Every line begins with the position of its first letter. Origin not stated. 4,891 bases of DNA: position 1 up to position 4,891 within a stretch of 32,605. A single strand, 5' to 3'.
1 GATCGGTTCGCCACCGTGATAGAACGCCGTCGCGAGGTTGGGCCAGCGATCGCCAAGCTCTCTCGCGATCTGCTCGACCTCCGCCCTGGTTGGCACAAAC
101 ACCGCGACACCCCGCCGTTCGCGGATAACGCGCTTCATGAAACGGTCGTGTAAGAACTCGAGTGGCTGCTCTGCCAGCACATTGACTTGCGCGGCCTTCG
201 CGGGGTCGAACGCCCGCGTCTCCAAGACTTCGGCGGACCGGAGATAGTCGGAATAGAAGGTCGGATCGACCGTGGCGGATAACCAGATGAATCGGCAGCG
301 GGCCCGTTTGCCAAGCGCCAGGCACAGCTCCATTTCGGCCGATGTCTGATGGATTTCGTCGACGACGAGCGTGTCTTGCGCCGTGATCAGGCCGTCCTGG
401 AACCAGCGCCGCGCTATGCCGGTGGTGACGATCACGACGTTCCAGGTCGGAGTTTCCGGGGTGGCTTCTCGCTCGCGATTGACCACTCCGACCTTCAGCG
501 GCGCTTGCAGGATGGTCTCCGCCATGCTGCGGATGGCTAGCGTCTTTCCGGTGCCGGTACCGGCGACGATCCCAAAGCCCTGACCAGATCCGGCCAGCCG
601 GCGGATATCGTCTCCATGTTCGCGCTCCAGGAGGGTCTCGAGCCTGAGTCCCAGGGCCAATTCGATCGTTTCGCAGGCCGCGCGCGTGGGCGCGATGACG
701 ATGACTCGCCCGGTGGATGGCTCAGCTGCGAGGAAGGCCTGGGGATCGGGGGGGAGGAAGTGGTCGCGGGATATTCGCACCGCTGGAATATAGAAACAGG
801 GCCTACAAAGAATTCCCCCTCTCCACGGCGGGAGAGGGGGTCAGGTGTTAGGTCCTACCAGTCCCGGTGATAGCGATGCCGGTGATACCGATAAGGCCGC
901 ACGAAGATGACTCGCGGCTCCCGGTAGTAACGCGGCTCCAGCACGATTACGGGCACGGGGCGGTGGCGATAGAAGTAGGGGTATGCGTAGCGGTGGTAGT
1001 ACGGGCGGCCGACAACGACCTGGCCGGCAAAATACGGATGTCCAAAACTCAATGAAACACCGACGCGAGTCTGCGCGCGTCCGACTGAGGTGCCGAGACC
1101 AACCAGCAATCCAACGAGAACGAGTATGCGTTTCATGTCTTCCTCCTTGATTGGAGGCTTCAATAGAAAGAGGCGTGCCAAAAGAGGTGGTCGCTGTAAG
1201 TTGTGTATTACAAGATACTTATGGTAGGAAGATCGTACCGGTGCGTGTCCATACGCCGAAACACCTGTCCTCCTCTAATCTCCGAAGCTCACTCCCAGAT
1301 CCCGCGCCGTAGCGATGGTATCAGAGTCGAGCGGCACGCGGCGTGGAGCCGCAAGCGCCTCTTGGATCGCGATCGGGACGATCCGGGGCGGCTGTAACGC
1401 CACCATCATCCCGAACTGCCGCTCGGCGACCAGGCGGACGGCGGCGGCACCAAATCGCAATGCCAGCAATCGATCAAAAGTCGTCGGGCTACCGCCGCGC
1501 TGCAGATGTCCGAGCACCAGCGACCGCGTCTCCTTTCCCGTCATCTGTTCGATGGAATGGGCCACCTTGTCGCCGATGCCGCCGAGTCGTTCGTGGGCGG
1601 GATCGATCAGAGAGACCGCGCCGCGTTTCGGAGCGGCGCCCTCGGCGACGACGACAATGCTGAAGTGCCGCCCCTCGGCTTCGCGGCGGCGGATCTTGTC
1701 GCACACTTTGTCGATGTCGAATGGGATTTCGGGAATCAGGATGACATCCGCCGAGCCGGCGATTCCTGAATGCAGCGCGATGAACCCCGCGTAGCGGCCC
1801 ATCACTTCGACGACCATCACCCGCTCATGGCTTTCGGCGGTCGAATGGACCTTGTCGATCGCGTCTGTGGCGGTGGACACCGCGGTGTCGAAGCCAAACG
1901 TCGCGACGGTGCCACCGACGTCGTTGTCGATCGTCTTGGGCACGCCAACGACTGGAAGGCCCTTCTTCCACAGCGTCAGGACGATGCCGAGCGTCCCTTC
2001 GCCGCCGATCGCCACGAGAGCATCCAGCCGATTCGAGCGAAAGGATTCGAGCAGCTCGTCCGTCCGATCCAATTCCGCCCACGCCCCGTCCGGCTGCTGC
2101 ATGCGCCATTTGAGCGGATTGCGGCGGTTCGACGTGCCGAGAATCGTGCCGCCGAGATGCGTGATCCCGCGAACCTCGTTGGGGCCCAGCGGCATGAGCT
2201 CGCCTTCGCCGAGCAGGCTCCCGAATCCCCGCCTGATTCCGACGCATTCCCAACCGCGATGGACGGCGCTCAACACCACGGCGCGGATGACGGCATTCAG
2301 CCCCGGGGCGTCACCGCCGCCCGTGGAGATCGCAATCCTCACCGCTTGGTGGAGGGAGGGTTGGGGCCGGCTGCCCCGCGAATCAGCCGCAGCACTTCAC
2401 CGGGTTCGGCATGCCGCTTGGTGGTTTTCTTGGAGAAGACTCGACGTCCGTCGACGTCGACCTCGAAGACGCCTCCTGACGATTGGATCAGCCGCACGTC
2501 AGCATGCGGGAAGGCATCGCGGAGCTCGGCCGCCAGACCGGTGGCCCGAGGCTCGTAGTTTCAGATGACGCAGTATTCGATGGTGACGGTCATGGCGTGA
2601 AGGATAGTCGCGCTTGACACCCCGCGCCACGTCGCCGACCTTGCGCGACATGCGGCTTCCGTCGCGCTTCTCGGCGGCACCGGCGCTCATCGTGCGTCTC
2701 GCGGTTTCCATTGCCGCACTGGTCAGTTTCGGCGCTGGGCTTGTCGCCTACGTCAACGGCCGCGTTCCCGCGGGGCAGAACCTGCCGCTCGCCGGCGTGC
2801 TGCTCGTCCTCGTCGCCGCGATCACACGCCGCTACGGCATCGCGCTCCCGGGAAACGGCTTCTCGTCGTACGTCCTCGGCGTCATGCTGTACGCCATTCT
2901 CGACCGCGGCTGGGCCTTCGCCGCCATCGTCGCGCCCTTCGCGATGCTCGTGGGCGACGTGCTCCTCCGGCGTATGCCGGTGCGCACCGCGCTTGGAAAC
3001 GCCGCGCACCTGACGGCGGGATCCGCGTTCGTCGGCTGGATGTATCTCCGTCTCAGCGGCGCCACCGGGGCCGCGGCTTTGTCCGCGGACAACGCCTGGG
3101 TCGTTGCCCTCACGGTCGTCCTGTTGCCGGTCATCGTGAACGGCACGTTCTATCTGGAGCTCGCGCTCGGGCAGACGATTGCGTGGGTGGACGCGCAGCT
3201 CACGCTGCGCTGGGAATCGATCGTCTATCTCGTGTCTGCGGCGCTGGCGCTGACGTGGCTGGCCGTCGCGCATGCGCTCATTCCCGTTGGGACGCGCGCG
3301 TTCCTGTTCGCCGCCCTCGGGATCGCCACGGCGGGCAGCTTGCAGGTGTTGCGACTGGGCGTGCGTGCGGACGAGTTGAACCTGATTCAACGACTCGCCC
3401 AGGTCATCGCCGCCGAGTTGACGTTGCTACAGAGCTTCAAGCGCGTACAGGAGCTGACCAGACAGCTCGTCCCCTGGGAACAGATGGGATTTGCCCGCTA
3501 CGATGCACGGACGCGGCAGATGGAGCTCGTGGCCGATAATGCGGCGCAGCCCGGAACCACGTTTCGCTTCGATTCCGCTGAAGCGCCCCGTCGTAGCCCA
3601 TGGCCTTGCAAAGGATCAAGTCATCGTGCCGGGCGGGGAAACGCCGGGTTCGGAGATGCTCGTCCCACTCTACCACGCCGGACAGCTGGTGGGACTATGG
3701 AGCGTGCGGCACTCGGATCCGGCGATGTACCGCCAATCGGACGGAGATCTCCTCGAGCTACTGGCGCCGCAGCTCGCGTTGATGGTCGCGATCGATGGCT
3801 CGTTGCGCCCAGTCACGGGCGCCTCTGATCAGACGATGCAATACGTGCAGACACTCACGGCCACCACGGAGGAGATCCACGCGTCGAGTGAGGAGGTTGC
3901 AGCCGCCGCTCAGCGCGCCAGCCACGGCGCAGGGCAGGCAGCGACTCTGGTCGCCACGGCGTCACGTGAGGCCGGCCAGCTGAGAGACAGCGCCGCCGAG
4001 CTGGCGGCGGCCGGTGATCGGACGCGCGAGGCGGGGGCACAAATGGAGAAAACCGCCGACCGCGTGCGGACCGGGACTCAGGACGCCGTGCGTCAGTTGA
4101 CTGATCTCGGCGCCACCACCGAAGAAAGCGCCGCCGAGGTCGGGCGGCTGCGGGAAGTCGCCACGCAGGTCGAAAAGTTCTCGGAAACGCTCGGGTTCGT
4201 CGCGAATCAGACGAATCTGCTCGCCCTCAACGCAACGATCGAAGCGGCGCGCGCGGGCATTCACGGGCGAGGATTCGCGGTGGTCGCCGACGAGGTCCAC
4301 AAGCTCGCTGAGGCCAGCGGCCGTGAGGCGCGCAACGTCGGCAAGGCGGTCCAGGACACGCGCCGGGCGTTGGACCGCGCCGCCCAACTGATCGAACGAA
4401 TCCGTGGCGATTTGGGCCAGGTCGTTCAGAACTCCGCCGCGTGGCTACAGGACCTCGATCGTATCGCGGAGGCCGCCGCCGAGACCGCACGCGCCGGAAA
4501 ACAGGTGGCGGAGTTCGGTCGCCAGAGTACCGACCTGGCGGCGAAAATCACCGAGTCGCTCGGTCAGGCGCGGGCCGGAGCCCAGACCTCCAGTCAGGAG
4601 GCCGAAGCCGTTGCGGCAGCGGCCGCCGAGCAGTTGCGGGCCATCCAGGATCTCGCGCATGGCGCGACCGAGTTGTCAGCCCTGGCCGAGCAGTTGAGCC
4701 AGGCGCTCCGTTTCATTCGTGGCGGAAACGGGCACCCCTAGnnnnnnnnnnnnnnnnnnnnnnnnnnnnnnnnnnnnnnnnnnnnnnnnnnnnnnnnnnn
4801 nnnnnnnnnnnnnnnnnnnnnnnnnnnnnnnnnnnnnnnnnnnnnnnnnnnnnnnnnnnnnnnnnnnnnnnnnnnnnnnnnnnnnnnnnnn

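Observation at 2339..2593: SelW/Rdx-family selenoprotein gene with in-frame UGA (CxxU), missing from the ORF track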

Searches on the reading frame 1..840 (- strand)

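Call 42: search_protein_families(library=pfam, proteins=[window:1-840:-], max_evalue=0.0001)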
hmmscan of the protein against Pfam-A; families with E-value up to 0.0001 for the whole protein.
window:1-840:- (280 aa): 2 families
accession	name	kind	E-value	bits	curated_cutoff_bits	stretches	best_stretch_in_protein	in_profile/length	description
PF00270.35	DEAD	-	3e-10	40.5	26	0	130-192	94-161/167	DEAD/DEAH box helicase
PF13604.12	AAA_30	-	8.4e-05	22.8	27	0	79-168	10-102/191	AAA domain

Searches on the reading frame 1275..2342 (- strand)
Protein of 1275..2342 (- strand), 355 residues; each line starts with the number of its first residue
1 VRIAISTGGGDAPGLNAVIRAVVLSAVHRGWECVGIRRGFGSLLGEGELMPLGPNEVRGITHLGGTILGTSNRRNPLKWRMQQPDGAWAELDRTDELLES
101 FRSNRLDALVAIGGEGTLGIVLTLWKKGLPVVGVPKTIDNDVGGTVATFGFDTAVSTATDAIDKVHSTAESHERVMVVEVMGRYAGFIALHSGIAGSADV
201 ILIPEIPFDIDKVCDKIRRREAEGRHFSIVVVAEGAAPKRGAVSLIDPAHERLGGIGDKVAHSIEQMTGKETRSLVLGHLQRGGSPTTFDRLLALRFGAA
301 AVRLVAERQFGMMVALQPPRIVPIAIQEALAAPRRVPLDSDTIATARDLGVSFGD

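Call 15: find_encoding_contigs(protein=window:1275-2342:-, flank=10000, max_places=6)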
Protein window:1275-2342:- (355 aa): 1 contig read that carries it; 1 place shown.
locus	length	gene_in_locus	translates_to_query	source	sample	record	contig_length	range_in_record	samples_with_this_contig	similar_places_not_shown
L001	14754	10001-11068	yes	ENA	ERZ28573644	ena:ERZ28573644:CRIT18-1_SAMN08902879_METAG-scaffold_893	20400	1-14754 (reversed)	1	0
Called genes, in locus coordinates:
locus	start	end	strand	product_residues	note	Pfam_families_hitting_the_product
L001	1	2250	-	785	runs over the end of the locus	PF00246:Peptidase_M14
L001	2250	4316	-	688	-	PF00930:DPPIV_N (faint), PF26549:Tricorn_N (weak), PF07676:PD40 (weak), PF26549:Tricorn_N (weak), PF26550:Tricorn_2nd (weak), PF26549:Tricorn_N, PF20434:BD-FAE (weak), PF00326:Peptidase_S9, +3 more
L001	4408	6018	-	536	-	PF13505:OMP_b-brl, PF02412:TSP_3 (faint), PF00691:OmpA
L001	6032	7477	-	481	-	PF13505:OMP_b-brl (weak), PF02412:TSP_3 (faint), PF00691:OmpA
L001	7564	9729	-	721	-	-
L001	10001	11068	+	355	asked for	PF00365:PFK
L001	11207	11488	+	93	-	-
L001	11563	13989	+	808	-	-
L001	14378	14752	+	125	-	?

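Call 42: search_protein_families(library=pfam, proteins=[window:1275-2342:-], max_evalue=0.0001)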
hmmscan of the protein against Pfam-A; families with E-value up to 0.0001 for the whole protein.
window:1275-2342:- (355 aa): 1 family
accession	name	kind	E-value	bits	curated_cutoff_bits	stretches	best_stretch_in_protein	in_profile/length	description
PF00365.25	PFK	-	3.1e-103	345.4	30.9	1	2-304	1-276/277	Phosphofructokinase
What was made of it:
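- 2339..2342 (-): GTGA overlap: the selW stop TGA (2341-2339) overlaps the pfk start GTG (2342-2340). The PFK Pfam domain starts at residue 2 of that ORF (call 42).
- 1275..2342 (-): Downstream co-oriented gene: 6-phosphofructokinase (pfk), likely in the same operon. Pfam PFK 345 bits (call 42).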

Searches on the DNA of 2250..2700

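Call 10: search_rna_families(source=window, start=2250, end=2700, threshold=evalue, max_evalue=10, show_alignments=3)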
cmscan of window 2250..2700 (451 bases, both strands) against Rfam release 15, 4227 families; matches with E-value up to 10: 4.
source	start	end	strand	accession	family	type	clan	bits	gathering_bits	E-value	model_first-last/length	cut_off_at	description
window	2558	2603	+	RF01337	CRISPR-DR24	Gene; CRISPR;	-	14.6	35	5.3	1-30/30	no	CRISPR RNA direct repeat element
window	2294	2345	-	RF03078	chrB-a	Cis-reg;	-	13.6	43.9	8.4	1-80/80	no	chrB-a RNA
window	2589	2691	+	RF02463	Ms_AS-1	Gene; sRNA;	-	12.2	37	8.2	1-98/98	no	Mycobacterium sRNA Ms_AS-1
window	2519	2533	+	RF01497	ALIL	Cis-reg;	-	10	50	3.8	17-31/117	no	ALIL pseudoknot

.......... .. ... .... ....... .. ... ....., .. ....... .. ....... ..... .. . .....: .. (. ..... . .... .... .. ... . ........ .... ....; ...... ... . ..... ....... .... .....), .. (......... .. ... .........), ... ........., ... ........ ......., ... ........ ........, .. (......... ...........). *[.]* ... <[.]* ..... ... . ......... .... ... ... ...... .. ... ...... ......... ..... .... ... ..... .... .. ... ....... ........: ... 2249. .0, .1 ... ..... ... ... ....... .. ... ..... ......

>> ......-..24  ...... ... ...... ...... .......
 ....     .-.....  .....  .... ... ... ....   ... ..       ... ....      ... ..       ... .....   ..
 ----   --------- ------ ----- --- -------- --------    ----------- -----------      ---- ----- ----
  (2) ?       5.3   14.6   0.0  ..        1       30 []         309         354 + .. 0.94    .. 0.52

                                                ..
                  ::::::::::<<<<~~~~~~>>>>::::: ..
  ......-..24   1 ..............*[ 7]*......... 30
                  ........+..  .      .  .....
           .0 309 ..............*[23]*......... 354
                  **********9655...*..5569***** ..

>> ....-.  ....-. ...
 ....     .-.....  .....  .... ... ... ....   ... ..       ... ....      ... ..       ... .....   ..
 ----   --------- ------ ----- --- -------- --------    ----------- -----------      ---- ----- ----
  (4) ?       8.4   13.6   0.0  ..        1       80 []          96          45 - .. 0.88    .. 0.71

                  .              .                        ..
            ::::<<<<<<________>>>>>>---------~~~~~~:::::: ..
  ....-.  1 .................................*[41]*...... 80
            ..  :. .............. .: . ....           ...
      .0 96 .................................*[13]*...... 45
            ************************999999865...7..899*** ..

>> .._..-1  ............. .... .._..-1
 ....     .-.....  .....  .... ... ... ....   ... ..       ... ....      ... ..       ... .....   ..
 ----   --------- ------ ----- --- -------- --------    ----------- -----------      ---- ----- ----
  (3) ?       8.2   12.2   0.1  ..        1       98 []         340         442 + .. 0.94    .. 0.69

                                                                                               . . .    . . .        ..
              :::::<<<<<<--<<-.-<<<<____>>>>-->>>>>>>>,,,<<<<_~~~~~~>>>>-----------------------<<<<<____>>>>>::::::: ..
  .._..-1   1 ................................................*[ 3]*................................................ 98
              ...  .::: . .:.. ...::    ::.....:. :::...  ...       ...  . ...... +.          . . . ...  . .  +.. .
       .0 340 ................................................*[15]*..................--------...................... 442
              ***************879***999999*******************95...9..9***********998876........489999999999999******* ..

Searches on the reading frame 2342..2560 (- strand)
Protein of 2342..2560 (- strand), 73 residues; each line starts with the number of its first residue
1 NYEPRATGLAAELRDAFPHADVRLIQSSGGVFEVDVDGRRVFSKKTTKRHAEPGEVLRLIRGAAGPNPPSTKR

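Call 4: search_protein_families(library=pfam, proteins=[window:2342-2560:-], max_evalue=1)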
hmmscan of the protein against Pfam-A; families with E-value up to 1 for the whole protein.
seq(73 aa): 1 family
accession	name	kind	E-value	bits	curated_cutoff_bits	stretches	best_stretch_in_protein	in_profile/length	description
PF10262.15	Rdx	-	3.8e-14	53.1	22.6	1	1-61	11-73/74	Rdx family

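Call 5: search_protein_families(library=ncbifam, proteins=[window:2342-2560:-], max_evalue=1)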
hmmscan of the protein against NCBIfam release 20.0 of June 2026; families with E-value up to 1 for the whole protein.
seq(73 aa): 2 families
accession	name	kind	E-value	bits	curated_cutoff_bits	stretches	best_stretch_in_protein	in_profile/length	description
NF041051.1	SelTWH_Campy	equivalog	7.1e-22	77.4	88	1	1-60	10-69/70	SelT/SelW/SelH family (seleno)protein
TIGR02174.1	CXXU_selWTH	subfamily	3.7e-11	43.1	34.2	1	1-61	10-73/74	SelT/SelW/SelH family protein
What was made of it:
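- On Rdx / SelT-SelW-SelH family (Pfam PF10262, TIGR02174, NF041051): The part after the TGA alone matches only from profile position 10-11 (calls 4, 5).
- Profile matches span the TGA and exceed curated cut-offs (calls 4, 5).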

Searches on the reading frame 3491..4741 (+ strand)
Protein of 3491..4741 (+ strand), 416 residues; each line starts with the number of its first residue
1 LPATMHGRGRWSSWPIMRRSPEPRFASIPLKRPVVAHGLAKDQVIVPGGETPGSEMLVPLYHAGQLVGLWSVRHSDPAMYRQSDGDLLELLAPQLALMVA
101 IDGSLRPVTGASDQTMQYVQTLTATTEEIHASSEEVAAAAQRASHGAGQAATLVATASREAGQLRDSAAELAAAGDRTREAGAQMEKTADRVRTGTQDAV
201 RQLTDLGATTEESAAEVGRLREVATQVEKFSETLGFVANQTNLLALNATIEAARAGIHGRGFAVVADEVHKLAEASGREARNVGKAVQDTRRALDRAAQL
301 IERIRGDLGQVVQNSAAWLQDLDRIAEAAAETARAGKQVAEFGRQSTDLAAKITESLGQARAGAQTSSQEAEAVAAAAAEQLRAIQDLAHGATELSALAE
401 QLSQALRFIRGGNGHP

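Call 42: search_protein_families(library=pfam, proteins=[window:3491-4741:+], max_evalue=0.0001)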
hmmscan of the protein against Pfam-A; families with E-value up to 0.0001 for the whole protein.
window:3491-4741:+ (416 aa): 2 families
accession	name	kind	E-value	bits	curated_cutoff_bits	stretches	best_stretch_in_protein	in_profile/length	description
PF00015.26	MCPsignal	-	3.7e-25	89.2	34.6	1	206-354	14-159/172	Methyl-accepting chemotaxis protein (MCP) signalling domain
PF13185.12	GAF_2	-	9.4e-06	26.3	28.6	1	31-99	64-135/136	GAF domain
